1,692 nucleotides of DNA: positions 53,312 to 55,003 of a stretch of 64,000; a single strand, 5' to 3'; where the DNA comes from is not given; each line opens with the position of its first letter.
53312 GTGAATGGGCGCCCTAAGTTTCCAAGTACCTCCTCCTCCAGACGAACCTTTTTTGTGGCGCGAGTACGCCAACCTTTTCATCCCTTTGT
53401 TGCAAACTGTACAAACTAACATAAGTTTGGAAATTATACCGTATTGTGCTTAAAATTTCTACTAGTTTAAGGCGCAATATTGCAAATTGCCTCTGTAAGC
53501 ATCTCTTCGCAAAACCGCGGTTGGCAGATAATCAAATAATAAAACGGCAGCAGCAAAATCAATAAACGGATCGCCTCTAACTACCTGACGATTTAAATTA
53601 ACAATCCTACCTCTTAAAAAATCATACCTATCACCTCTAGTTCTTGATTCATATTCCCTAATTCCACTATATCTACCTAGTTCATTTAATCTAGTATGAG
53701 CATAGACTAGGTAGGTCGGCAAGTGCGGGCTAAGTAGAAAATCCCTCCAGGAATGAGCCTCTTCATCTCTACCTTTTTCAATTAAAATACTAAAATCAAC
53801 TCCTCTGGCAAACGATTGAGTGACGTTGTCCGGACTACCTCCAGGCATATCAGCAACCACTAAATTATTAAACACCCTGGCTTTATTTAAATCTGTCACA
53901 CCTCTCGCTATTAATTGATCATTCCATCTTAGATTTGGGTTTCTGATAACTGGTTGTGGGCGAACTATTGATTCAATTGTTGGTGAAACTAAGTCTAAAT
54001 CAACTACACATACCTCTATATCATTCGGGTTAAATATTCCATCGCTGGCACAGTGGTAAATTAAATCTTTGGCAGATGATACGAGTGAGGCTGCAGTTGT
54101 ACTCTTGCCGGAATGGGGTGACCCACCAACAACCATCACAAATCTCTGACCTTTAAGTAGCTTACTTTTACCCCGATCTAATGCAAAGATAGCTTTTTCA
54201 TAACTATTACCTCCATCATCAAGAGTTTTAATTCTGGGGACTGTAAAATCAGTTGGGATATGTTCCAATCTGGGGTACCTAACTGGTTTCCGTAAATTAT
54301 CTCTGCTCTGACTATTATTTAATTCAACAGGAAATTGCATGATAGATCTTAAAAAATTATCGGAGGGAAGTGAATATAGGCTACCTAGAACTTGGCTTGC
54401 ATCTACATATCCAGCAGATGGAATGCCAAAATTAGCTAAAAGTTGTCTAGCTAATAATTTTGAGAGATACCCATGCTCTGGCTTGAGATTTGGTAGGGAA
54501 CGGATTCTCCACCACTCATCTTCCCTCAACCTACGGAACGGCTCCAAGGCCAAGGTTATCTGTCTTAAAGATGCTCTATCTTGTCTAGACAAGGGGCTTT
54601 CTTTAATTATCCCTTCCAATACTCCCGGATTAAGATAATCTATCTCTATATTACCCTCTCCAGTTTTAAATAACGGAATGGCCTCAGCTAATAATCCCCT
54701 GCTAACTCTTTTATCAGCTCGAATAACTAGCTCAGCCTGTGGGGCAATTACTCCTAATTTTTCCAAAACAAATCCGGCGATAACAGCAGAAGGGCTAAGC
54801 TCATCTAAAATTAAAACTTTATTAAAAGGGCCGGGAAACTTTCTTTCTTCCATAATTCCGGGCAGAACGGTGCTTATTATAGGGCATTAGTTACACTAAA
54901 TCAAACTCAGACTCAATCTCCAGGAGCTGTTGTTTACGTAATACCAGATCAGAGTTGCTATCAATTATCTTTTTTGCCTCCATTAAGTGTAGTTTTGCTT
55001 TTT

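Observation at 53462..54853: Orphan 463-aa P-loop NTPase with no family-level match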

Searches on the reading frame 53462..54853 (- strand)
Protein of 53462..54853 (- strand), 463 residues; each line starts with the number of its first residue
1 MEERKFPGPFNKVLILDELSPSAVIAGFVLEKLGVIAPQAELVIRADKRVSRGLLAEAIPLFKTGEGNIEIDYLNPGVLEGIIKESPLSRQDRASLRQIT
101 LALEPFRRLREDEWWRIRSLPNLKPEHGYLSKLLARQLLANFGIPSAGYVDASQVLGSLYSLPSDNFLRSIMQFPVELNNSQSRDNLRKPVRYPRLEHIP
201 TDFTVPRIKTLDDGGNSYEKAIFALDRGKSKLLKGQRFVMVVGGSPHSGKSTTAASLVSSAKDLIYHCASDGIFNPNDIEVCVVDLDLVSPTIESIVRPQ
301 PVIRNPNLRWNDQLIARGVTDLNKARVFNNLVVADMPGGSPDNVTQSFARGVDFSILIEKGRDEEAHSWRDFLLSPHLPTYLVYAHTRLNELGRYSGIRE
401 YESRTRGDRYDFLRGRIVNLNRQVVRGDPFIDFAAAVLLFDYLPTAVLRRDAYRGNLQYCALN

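Call 3: search_protein_families(library=pfam, proteins=[window:53462-54853:-], max_evalue=1)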
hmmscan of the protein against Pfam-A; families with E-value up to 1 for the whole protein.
window:53462-54853:- (463 aa): 2 families
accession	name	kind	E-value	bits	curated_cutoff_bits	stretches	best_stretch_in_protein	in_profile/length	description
PF08433.16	KTI12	-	0.13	12.2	22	1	240-290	4-41/271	Chromatin associated protein KTI12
PF17257.7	DUF5323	-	0.22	11.8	25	1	181-205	30-54/62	Family of unknown function (DUF5323)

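Call 4: search_protein_families(library=ncbifam, proteins=[window:53462-54853:-], max_evalue=1)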
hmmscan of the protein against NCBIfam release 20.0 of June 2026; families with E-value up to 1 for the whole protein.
window:53462-54853:- (463 aa): 3 families
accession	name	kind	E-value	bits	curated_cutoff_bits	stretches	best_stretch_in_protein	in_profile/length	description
NF006743.0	PRK09270.1-2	equivalog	0.004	16.2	227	1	228-273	19-65/217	nucleoside/nucleotide kinase family protein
NF047398.1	AAA_KGGVGR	domain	0.13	12.5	90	1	277-321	30-72/190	KGGVGR-motif variant AAA ATPase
NF006746.0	PRK09270.1-5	subfamily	0.14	11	250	1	234-259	18-43/210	nucleoside/nucleotide kinase family protein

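Call 5: search_solved_structures(query=window:53462-54853:-, max_evalue=10, show_alignments=2)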
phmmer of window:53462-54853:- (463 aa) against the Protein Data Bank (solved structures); distinct sequences matched with E-value up to 10: 3.
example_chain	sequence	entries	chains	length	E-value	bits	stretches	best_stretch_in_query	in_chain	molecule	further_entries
8c3l_A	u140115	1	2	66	0.59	12.3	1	105-152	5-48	Phage repressor protein CI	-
7nkv_A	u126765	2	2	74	0.71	12.1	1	105-151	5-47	Phage repressor protein CI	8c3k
4htf_A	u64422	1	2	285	2.2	10.5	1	183-304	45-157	S-adenosylmethionine-dependent methyltransferase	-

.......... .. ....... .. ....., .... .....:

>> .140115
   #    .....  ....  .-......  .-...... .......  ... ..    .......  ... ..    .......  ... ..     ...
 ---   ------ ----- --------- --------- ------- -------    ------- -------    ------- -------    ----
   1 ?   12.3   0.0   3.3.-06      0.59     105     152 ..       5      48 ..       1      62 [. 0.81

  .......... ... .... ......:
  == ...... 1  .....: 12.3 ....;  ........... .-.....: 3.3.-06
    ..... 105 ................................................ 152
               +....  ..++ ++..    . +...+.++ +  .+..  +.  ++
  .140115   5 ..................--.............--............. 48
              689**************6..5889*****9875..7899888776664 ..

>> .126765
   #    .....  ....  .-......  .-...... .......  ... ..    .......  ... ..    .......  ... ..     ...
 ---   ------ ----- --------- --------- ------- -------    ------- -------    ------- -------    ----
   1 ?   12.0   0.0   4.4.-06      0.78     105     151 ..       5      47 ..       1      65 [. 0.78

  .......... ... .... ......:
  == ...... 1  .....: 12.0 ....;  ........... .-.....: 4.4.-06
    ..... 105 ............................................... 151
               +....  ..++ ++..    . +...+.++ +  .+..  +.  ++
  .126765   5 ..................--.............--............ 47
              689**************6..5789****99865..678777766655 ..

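Call 6: find_homologous_proteins(query=window:53462-54853:-, max_evalue=0.001)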
Query window:53462-54853:- (463 aa): 2 proteins with E <= 0.001 among 8000 candidates.
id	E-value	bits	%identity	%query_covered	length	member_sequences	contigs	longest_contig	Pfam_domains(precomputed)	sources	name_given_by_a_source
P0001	1.7e-289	978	100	94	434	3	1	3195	-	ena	-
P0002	1.9e-129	451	48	98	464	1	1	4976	-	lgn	-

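Call 7: search_protein_families(library=padloc, proteins=[window:53462-54853:-], max_evalue=1)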
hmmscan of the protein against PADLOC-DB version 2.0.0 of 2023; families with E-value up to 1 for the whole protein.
window:53462-54853:- (463 aa): 1 family
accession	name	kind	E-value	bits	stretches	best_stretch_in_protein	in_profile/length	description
PDLC01515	Csx3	-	0.0011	16.6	1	237-258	6-27/183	"CAS-I,CAS-III; associated"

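Call 8: search_protein_families(library=phrogs, proteins=[window:53462-54853:-], max_evalue=1)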
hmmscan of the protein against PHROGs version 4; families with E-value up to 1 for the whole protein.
window:53462-54853:- (463 aa): 1 family
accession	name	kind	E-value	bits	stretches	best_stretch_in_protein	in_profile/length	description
phrog_2071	-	other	0.042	14.6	1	234-275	13-51/282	ATPase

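Call 10: find_encoding_contigs(protein=P0002, flank=10000)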
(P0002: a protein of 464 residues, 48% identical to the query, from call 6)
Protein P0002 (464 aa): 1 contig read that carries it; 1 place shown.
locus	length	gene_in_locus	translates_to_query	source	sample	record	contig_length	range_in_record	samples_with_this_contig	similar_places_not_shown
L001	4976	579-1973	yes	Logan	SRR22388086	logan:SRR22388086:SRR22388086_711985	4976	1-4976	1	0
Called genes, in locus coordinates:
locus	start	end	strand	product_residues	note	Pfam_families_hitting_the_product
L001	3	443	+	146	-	?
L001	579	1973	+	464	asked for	-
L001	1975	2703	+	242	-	PF02661:Fic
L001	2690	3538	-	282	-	PF00551:Formyl_trans_N, PF02911:Formyl_trans_C (faint)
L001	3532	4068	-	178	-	PF01327:Pep_deformylase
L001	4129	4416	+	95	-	-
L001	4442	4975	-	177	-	?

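Call 11: find_encoding_contigs(protein=P0001, flank=10000)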
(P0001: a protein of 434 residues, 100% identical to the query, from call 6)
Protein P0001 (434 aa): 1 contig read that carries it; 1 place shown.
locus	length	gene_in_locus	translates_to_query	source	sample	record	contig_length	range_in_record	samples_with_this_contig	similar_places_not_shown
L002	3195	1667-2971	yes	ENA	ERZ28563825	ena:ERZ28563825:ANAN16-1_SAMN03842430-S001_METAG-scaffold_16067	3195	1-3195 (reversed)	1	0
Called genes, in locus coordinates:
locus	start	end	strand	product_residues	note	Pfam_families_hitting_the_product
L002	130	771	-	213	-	PF02163:Peptidase_M50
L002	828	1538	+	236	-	PF00515:TPR_1 (faint), PF07719:TPR_2 (faint), PF13428:TPR_14 (faint), PF13181:TPR_8 (faint), PF13374:TPR_10 (faint), PF13424:TPR_12 (faint)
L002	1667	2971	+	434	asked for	-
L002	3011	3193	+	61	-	?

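Call 21: find_related_loci(query=A2, collection=genome_contigs, flank=8000)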
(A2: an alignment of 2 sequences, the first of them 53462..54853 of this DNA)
Query A2 (463 aa) in genome_contigs; peptide patterns used: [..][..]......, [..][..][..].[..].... (x = any residue, [..] = any of these).
56 stretches matched a pattern, but none encodes a relative of the query by tblastn (E <= 1e-3).

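Call 24: search_protein_representatives(alignment_id=A2)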
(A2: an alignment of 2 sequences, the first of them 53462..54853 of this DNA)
Query: 2 sequences, 469 profile positions. Proteins with E-value up to 0.001 (for the whole library): 135; up to 1e-10: 85; up to 1e-30: 28. The best 135 are listed.
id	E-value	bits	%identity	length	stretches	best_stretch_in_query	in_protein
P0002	5.5e-278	938.9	-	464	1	1-469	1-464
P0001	2.8e-256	867.3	-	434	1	30-469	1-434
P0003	2.1e-85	303.9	-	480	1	3-466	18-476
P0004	1.1e-83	298.3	-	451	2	203-463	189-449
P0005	9.1e-82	292.0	-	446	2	202-464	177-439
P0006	2.0e-73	264.5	-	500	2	203-463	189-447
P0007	7.2e-71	256.0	-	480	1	8-464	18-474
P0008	3.6e-70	253.8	-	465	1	9-466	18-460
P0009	4.3e-70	253.5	-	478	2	204-466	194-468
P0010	6.0e-70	253.0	-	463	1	8-467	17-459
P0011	1.2e-66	242.1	-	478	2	200-465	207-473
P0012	5.1e-66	240.1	-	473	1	21-467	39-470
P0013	1.4e-64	235.3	-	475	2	198-466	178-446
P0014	6.4e-60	219.9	-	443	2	198-455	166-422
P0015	3.0e-58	214.4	-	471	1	12-467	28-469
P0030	1.2e-24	103.6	-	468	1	207-450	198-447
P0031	2.5e-22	96.0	-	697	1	218-466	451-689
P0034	1.4e-21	93.5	-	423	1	228-463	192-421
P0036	2.2e-20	89.6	-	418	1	230-456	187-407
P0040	1.0e-18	84.1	-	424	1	219-457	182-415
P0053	7.5e-16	74.7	-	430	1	220-453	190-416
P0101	4.4e-09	52.3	-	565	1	229-451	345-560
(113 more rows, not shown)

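Call 32: search_protein_families(library=pfam, alignment_id=A4, max_evalue=0.01)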
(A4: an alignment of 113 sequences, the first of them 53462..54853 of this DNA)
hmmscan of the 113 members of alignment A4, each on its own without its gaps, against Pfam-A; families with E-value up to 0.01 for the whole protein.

A. member 1, window:53462-54853:- (463 aa): 0 families

B. families by the number of members that match (of 113 scanned): 36 families (the first 25 are shown)
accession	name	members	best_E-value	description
PF13238.12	AAA_18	20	0.00016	AAA domain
PF01926.29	MMR_HSR1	19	7.4e-05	50S ribosome-binding GTPase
PF20720.3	nSTAND3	14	5.5e-05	Novel STAND NTPase 3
PF13671.12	AAA_33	13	0.00014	AAA domain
PF13191.12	AAA_16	9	0.00028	AAA ATPase domain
PF00009.33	GTP_EFTU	8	6.6e-06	Elongation factor Tu GTP binding domain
PF13401.12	AAA_22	6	0.00096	AAA domain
PF13481.12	AAA_25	6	0.00098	AAA domain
PF24883.2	NPHP3_N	5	0.00055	Nephrocystin 3, N-terminal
PF19993.5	DO-GTPase2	4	6e-05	Double-GTPase 2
PF00519.23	PPV_E1_C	4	0.0015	Papillomavirus helicase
PF00005.33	ABC_tran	4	0.0039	ABC transporter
PF01966.28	HD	3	1e-08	HD domain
PF00004.35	AAA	3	0.0021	ATPase family associated with various cellular activities (AAA)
PF13207.12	AAA_17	3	0.0044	AAA domain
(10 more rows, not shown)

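Call 33: search_protein_families(library=padloc, alignment_id=A4, max_evalue=0.01)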
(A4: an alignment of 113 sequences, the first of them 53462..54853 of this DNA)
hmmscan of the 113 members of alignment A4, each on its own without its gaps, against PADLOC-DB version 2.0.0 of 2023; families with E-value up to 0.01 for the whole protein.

A. member 1, window:53462-54853:- (463 aa): 1 family
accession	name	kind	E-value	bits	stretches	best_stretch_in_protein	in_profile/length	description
PDLC01515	Csx3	-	0.0011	16.6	0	237-258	6-27/183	"CAS-I,CAS-III; associated"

B. families by the number of members that match (of 113 scanned): 25 families
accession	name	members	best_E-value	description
PDLC01515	Csx3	108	4.5e-15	"CAS-I,CAS-III; associated"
PDLC01045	Csx3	94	3.1e-15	Csx3-AAA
PDLC01059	C3a67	39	8.8e-09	AAA-Csx3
PDLC04140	mad8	24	0.00022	mads_8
PDLC00915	TRIP13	6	6.3e-05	TRIP13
PDLC03920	MkoA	4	0.0016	-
PDLC03839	LeoA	4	0.0022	-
PDLC04232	IetA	3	0.0014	-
PDLC05079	PDC-S73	2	0.0028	-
PDLC03841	LeoBC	1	2.5e-05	-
PDLC04790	PDC-S01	1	0.00024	-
PDLC04135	mad3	1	0.00027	mads_3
PDLC02196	IetA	1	0.00075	-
PDLC01293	Cas10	1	0.0018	CAS-III; effector_LS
PDLC04802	PDC-S02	1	0.0025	-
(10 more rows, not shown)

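Call 35: search_protein_families(library=padloc, proteins=[P0003, P0005, P0012, P0030, P0034, P0036, P0040, P0053, P0031, P0101], max_evalue=0.01)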
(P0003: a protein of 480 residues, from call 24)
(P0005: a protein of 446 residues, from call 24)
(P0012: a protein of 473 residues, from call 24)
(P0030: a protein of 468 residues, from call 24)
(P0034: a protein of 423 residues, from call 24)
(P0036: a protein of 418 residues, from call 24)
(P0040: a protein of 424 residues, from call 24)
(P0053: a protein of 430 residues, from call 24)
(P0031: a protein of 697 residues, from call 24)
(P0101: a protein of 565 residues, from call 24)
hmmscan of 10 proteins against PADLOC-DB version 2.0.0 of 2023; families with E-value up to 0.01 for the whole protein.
P0003 (480 aa): 2 families
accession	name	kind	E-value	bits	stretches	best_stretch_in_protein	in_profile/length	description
PDLC01515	Csx3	-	5.8e-08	30.5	1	250-279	4-33/183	"CAS-I,CAS-III; associated"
PDLC01045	Csx3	-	1e-06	26.2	1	249-277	104-132/286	Csx3-AAA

P0005 (446 aa): 4 families
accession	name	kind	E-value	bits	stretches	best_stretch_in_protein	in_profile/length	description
PDLC01515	Csx3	-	1.1e-07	29.7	1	219-245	6-32/183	"CAS-I,CAS-III; associated"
PDLC01059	C3a67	-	0.00015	19.1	1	221-416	6-174/382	AAA-Csx3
PDLC01045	Csx3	-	0.00033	18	1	219-389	107-253/286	Csx3-AAA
PDLC04107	HerA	-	0.0054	13.8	1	184-246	133-196/306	-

P0012 (473 aa): 2 families
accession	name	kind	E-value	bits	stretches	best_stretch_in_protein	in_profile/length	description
PDLC01515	Csx3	-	7.8e-08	30.1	1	244-397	6-146/183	"CAS-I,CAS-III; associated"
PDLC01045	Csx3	-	0.0002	18.7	1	244-447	107-284/286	Csx3-AAA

P0030 (468 aa): 3 families
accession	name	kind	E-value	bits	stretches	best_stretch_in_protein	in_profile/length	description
PDLC01515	Csx3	-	6.7e-07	27.1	1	303-410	62-166/183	"CAS-I,CAS-III; associated"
PDLC01045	Csx3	-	1.1e-06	26.1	1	302-383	162-240/286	Csx3-AAA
PDLC01059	C3a67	-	4.2e-05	21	1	335-418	86-169/382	AAA-Csx3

P0034 (423 aa): 2 families
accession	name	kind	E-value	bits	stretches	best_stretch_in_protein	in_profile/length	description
PDLC01515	Csx3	-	2.8e-12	44.6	2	279-388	68-168/183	"CAS-I,CAS-III; associated"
PDLC01045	Csx3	-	1e-08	32.8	1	203-386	104-267/286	Csx3-AAA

P0036 (418 aa): 5 families
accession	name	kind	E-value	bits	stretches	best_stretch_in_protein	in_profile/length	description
PDLC01045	Csx3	-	6.6e-13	46.5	1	197-353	105-247/286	Csx3-AAA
PDLC01515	Csx3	-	1.3e-12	45.7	1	198-381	5-168/183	"CAS-I,CAS-III; associated"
PDLC01059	C3a67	-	0.00091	16.6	0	320-394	107-176/382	AAA-Csx3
PDLC03920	MkoA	-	0.0016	14.8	1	192-224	624-656/1112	-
PDLC04140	mad8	-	0.0078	13.8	1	179-226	5-54/314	mads_8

P0040 (424 aa): 4 families
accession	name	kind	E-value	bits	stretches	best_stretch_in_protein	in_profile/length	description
PDLC01515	Csx3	-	4.7e-12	43.9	1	205-390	6-170/183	"CAS-I,CAS-III; associated"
PDLC01045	Csx3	-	3.8e-09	34.2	1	205-359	107-246/286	Csx3-AAA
PDLC04140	mad8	-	0.0049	14.4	0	190-230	13-52/314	mads_8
PDLC01059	C3a67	-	0.009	13.3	0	207-229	6-28/382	AAA-Csx3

P0053 (430 aa): 5 families
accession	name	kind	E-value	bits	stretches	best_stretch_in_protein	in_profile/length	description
PDLC01515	Csx3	-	3.9e-12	44.2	1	301-395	81-170/183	"CAS-I,CAS-III; associated"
PDLC01045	Csx3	-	6.3e-11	40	1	184-391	76-267/286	Csx3-AAA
PDLC01059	C3a67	-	2.1e-05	21.9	1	305-372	80-147/382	AAA-Csx3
PDLC04140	mad8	-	0.00022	18.9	1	216-261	31-65/314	mads_8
PDLC00915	TRIP13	-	0.0027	15.1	1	198-242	49-93/302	TRIP13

P0031 (697 aa): 3 families
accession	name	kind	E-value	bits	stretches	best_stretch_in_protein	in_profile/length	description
PDLC01515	Csx3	-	8.8e-13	46.3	1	474-667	5-183/183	"CAS-I,CAS-III; associated"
PDLC01045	Csx3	-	9.6e-12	42.7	1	460-668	91-285/286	Csx3-AAA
PDLC01254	Cas3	-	0.0073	14.5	0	88-162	28-87/164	CAS-I; effector_G3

P0101 (565 aa): 3 families
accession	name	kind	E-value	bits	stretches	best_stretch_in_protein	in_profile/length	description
PDLC01515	Csx3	-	6.5e-07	27.1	1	356-504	4-145/183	"CAS-I,CAS-III; associated"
PDLC01045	Csx3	-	2.8e-05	21.5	1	324-499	78-242/286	Csx3-AAA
PDLC01293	Cas10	-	0.0018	15.3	1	89-194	2-74/577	CAS-III; effector_LS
